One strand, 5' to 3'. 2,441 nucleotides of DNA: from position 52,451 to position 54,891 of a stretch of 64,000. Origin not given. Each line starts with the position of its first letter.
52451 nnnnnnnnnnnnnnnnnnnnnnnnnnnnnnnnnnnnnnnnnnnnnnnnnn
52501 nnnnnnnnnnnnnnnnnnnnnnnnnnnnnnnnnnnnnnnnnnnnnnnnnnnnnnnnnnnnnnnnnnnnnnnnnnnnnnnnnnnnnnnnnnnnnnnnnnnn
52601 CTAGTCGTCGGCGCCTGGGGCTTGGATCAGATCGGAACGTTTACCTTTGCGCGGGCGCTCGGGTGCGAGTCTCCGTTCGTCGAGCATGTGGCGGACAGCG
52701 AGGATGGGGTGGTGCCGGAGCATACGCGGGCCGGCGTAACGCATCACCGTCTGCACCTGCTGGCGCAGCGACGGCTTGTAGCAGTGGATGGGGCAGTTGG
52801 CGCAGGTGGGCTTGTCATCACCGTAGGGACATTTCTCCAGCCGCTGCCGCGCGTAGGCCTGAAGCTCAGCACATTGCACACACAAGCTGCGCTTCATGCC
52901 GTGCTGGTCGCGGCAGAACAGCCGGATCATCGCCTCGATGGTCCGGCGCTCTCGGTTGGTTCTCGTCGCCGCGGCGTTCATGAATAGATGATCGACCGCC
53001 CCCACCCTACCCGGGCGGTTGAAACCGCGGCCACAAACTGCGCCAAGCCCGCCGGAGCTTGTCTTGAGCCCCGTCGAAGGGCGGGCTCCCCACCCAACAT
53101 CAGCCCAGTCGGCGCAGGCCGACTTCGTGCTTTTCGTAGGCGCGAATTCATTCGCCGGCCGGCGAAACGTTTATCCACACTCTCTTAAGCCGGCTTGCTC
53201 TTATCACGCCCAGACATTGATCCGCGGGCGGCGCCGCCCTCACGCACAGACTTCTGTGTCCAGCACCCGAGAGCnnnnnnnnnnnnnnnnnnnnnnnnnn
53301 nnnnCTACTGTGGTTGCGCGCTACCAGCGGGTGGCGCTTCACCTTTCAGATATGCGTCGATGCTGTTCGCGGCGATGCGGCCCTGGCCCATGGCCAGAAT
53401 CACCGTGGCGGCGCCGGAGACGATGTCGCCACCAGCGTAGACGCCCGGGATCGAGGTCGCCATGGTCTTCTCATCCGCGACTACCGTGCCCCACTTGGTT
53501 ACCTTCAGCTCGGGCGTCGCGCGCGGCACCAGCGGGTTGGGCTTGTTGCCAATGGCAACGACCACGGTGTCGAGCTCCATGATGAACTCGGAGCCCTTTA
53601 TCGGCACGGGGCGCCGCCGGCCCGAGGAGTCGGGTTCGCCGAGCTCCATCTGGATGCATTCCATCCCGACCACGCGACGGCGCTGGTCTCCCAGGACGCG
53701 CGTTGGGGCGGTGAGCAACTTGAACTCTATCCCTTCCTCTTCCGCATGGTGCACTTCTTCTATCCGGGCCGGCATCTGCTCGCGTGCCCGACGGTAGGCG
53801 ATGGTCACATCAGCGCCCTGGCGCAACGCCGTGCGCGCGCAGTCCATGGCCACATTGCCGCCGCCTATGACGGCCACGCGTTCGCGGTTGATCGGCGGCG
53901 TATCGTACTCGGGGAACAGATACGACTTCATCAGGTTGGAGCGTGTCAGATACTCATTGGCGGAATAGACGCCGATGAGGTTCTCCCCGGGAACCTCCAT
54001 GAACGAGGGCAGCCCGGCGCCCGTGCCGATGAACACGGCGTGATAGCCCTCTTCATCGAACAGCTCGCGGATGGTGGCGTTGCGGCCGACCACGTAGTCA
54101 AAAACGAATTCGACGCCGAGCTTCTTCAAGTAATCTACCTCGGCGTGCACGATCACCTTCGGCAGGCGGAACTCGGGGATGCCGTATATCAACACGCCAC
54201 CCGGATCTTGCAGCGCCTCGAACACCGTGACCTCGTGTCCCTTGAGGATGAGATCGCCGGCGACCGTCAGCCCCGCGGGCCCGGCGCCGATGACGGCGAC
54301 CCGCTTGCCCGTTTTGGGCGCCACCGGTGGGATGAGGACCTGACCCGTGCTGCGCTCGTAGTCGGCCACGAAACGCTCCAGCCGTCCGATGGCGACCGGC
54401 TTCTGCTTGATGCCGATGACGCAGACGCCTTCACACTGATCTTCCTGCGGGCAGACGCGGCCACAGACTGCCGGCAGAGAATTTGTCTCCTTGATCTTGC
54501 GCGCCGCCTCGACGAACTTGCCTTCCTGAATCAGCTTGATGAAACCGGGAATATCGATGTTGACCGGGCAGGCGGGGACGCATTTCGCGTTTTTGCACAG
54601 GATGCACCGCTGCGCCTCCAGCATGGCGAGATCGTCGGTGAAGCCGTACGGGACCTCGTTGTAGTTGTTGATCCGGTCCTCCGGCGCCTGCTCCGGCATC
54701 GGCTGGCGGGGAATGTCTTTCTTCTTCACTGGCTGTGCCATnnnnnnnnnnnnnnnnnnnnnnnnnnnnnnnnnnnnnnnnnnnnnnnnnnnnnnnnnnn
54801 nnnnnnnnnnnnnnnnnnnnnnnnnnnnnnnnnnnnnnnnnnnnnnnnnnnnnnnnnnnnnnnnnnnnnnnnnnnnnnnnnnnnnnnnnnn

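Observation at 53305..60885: Five-gene soluble flavin/Fe-S oxidoreductase cluster: NuoE-like, NuoF-GltD fusion, NuoG-like, then NfnA-NfnB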

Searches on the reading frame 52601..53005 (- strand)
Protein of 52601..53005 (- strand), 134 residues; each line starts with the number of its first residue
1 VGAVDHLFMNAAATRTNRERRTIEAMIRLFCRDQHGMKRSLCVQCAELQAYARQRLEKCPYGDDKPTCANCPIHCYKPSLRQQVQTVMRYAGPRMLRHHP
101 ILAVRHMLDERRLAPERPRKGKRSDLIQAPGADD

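Call 7: search_protein_families(library=pfam, proteins=[window:52601-53005:-], max_evalue=0.0001)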
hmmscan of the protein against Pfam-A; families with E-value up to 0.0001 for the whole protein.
window:52601-53005:- (134 aa): 1 family
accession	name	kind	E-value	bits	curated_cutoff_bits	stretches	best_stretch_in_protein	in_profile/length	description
PF11756.13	YgbA_NO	-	5.5e-44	149.4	25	1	15-117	2-104/106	Nitrous oxide-stimulated promoter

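Call 74: search_protein_families(library=pfam, proteins=[window:52601-53005:-], max_evalue=0.00001)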
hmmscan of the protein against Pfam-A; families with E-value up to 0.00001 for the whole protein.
window:52601-53005:- (134 aa): 1 family
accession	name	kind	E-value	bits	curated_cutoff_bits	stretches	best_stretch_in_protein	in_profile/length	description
PF11756.13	YgbA_NO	-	5.5e-44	149.4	25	1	15-117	2-104/106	Nitrous oxide-stimulated promoter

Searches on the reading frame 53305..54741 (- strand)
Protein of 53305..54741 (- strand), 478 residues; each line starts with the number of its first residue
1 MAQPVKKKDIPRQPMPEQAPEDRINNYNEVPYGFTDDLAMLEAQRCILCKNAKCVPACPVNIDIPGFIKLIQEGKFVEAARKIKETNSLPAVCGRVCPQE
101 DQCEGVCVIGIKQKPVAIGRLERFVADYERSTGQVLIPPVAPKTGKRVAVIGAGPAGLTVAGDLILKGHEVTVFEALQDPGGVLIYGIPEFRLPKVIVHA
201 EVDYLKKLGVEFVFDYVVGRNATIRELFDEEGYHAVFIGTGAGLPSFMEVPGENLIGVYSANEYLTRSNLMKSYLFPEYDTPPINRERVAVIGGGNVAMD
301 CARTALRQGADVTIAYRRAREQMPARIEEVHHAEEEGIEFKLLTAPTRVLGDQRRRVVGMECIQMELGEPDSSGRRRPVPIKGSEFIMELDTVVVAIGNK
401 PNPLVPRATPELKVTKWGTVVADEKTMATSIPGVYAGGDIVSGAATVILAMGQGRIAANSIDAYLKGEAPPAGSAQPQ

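Call 4: search_protein_families(library=pfam, proteins=[window:53305-54741:-], max_evalue=0.01)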
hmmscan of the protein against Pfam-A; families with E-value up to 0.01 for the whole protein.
window:53305-54741:- (478 aa): 19 families
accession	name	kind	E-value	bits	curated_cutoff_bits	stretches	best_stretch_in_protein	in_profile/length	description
PF14691.11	Fer4_20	-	1.2e-42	144.8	25.8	1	23-132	1-111/113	Dihydroprymidine dehydrogenase domain II, 4Fe-4S cluster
PF07992.20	Pyr_redox_2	-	1.6e-35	123.4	26.1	1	147-454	2-291/291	Pyridine nucleotide-disulphide oxidoreductase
PF00070.33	Pyr_redox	-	4.1e-14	53.3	22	2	288-360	1-77/82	Pyridine nucleotide-disulphide oxidoreductase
PF13738.12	Pyr_redox_3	-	4.2e-14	52.9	30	1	280-320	158-198/305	Pyridine nucleotide-disulphide oxidoreductase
PF01266.30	DAO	-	6.1e-08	33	27.9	1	147-181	1-35/353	FAD dependent oxidoreductase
PF01262.27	AlaDh_PNT_C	-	1.2e-07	31.8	23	1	258-320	2-62/214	Alanine dehydrogenase/PNT, C-terminal domain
PF13450.12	NAD_binding_8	-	1.3e-07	32.2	21.9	1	150-182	1-33/68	NAD(P)-binding Rossmann-like domain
PF13241.12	NAD_binding_7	-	3.2e-07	31.3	22.1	1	285-331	6-49/104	Putative NAD(P)-binding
PF03486.20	HI0933_like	-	4.5e-06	26.7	50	1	147-181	2-36/244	HI0933-like protein Rossmann domain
PF03807.23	F420_oxidored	-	4.6e-06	27.6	21.6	0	288-324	1-38/94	NADP oxidoreductase coenzyme F420-dependent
PF02737.24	3HCDH_N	-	0.00038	20.9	22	0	289-331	2-43/180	3-hydroxyacyl-CoA dehydrogenase, NAD binding domain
PF01946.23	Thi4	-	0.00062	19.5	26.2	1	148-212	20-84/235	Thi4 family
PF00743.25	FMO-like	-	0.0012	17.8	22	0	146-183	2-39/532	Flavin-binding monooxygenase-like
PF01494.25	FAD_binding_3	-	0.0023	17.7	22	0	148-179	4-35/349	FAD binding domain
PF01488.26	Shikimate_DH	-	0.0041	17.6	24.3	0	284-320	10-47/138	Shikimate / quinate 5-dehydrogenase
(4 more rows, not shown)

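Call 5: search_protein_families(library=ncbifam, proteins=[window:53305-54741:-], max_evalue=0.001)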
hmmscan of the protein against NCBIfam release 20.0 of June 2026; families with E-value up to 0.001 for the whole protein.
window:53305-54741:- (478 aa): 71 families (the best 25 are shown)
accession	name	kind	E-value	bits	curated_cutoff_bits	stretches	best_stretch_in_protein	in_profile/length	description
NF009414.0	PRK12778.1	equivalog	4.1e-205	683.3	1103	1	5-467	289-751/752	bifunctional dihydroorotate dehydrogenase B NAD binding subunit/NADPH-dependent glutamate synthase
TIGR01316.1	gltA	equivalog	6.8e-186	618.4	471.75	1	20-465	2-449/449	NADPH-dependent glutamate synthase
NF009413.0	PRK12775.1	equivalog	2.8e-151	505.4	1895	1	11-466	297-755/1006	putative trifunctional 2-polyprenylphenol hydroxylase/glutamate synthase subunit beta/ferritin domain-containing protein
NF009415.0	PRK12779.1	equivalog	5.1e-132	441.7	1519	1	51-462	207-623/944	putative bifunctional glutamate synthase subunit beta/2-polyprenylphenol hydroxylase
NF009454.0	PRK12814.1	equivalog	2.6e-121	406.1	916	2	52-470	102-505/657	putative NADPH-dependent glutamate synthase small subunit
NF009410.0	PRK12771.1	subfamily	2.4e-118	396.2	516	1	53-469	49-449/566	NAD(P)-binding protein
TIGR01318.1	gltD_gamma_fam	subfamily_domain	3.5e-116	388.5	482.95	1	10-466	6-466/467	glutamate synthase, small subunit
NF009408.0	PRK12769.1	equivalog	2.1e-107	359.9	1003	1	10-466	190-652/659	formate-dependent uric acid utilization protein AegA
NF009451.0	PRK12809.1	equivalog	2.7e-94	316.7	1154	1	19-461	183-630/639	formate-dependent uric acid utilization protein YgfT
NF010590.0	PRK13984.1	equivalog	2e-87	293.8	946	1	9-468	155-609/611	putative oxidoreductase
TIGR01317.1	GOGAT_sm_gam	subfamily_domain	5.3e-82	276.2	447.7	1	13-468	11-481/485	glutamate synthase small subunit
NF009409.0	PRK12770.1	subfamily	1.5e-81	274.3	343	1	141-469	14-354/360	putative glutamate synthase subunit beta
TIGR03315.1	Se_ygfK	equivalog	4.7e-81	272.6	835.3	1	49-461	442-835/1012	putative selenate reductase subunit YgfK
NF045663.1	diclust_near_Sec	equivalog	1.3e-47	162.4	530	2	44-242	10-199/759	pyridine nucleotide-disulfide oxidoreductase/dicluster-binding protein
TIGR01292.1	TRX_reduct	equivalog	1.7e-19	69.7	343.45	1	287-465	142-300/300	thioredoxin-disulfide reductase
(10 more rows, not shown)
